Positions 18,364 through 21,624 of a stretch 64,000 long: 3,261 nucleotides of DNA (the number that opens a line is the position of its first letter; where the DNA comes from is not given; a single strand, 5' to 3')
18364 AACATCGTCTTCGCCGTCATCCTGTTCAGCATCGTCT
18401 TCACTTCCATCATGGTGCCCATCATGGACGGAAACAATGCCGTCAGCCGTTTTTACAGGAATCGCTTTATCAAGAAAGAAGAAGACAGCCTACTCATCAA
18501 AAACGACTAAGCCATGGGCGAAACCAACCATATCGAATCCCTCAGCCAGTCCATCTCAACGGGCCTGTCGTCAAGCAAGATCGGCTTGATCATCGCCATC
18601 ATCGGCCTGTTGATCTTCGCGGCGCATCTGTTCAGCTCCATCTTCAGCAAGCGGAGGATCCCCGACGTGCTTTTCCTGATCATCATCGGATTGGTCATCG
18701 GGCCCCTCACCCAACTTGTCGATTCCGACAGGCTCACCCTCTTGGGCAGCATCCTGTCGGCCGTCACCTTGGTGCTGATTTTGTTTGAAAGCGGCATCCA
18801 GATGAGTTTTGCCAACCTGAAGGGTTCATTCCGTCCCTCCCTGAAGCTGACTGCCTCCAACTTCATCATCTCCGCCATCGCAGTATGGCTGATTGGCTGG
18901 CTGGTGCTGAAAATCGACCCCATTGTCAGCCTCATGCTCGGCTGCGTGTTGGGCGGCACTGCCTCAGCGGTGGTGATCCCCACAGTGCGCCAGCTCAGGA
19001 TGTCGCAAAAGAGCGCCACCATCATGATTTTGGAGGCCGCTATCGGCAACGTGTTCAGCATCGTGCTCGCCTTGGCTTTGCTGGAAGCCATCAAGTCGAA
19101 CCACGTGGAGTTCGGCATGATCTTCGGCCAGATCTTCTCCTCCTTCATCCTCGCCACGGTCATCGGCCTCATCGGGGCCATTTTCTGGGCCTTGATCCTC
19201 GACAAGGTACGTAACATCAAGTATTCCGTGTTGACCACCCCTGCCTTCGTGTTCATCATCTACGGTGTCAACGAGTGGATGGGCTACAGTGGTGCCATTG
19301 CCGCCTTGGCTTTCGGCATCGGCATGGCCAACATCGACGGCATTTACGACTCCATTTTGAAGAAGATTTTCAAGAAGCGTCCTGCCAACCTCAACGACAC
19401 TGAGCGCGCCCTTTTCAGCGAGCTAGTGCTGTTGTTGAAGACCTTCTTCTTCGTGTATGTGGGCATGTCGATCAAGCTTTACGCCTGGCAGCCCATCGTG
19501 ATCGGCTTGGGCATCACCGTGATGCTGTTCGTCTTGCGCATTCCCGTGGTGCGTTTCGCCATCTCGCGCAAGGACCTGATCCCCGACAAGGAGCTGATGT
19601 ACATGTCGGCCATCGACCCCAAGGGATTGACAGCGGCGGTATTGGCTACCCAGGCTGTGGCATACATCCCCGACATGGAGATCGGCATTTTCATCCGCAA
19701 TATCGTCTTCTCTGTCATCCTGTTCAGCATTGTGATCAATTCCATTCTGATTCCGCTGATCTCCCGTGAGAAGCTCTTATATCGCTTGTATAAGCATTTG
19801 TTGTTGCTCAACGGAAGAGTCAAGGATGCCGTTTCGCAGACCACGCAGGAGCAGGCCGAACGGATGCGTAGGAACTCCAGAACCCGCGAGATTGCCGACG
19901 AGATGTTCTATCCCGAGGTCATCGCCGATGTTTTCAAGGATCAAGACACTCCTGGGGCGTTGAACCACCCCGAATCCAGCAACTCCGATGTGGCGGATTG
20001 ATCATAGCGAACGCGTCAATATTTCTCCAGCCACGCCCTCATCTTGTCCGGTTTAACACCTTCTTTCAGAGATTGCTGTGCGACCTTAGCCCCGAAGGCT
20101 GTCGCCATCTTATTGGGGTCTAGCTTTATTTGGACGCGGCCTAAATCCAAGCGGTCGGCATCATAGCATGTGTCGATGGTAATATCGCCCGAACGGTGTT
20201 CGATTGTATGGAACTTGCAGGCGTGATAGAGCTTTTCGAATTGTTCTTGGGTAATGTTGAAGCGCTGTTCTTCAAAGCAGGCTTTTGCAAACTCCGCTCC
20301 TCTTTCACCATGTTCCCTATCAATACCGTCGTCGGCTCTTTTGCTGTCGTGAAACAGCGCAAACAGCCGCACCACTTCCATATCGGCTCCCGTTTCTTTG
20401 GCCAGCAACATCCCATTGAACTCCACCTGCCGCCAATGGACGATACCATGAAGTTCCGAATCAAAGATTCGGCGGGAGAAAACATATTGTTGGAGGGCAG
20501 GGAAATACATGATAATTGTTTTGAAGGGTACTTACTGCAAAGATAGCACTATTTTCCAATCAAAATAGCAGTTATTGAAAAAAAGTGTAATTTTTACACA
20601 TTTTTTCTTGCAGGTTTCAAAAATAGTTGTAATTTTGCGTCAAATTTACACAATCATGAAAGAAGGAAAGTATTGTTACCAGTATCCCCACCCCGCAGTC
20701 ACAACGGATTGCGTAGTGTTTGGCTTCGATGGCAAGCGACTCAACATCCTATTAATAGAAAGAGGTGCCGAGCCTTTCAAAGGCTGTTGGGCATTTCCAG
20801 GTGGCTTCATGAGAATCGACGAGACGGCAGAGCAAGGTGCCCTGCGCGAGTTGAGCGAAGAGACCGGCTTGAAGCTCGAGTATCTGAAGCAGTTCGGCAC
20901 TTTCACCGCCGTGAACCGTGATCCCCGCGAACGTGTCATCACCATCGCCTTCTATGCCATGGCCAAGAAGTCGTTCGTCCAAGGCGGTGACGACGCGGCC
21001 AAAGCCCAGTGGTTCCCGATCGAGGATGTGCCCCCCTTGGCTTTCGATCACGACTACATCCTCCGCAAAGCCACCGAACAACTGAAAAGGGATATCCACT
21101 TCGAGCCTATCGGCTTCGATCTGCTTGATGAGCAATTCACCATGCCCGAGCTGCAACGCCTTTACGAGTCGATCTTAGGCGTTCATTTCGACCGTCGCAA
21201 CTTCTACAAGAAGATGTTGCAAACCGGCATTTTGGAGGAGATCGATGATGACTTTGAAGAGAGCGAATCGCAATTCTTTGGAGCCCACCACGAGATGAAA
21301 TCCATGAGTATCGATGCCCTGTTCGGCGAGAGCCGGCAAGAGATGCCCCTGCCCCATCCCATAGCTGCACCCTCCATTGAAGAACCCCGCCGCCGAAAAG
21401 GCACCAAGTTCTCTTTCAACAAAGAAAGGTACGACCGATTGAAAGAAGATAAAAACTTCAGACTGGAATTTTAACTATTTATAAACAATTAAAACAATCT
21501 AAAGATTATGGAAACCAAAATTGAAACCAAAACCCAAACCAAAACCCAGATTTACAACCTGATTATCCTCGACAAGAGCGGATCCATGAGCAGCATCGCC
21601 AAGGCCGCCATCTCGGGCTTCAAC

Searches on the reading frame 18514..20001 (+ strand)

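Call 9: search_protein_families(library=pfam, proteins=[window:18514-20001:+], max_evalue=0.00001)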
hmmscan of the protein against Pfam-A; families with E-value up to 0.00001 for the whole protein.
window:18514-20001:+ (495 aa): 1 family
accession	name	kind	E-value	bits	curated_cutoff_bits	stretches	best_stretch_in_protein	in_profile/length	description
PF00999.27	Na_H_Exchanger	-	2.1e-34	119.5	26.2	1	37-413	4-369/375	Sodium/hydrogen exchanger, transmembrane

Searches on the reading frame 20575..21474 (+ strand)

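Call 89: search_protein_families(library=pfam, proteins=[window:20575-21474:+], max_evalue=0.00001)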
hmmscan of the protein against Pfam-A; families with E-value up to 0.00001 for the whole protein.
window:20575-21474:+ (299 aa): 3 families
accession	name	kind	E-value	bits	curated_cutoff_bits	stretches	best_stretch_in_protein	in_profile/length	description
PF00293.34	NUDIX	-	1.3e-22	80.7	21.1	1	41-164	3-132/134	NUDIX domain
PF21906.2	NrtR_WHD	-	8.2e-18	64.8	27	1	180-225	1-46/61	NrtR DNA-binding winged helix domain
PF19368.5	AraR_C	-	5.4e-07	30.2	23.8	1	177-224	2-50/82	AraR C-terminal winged HTH domain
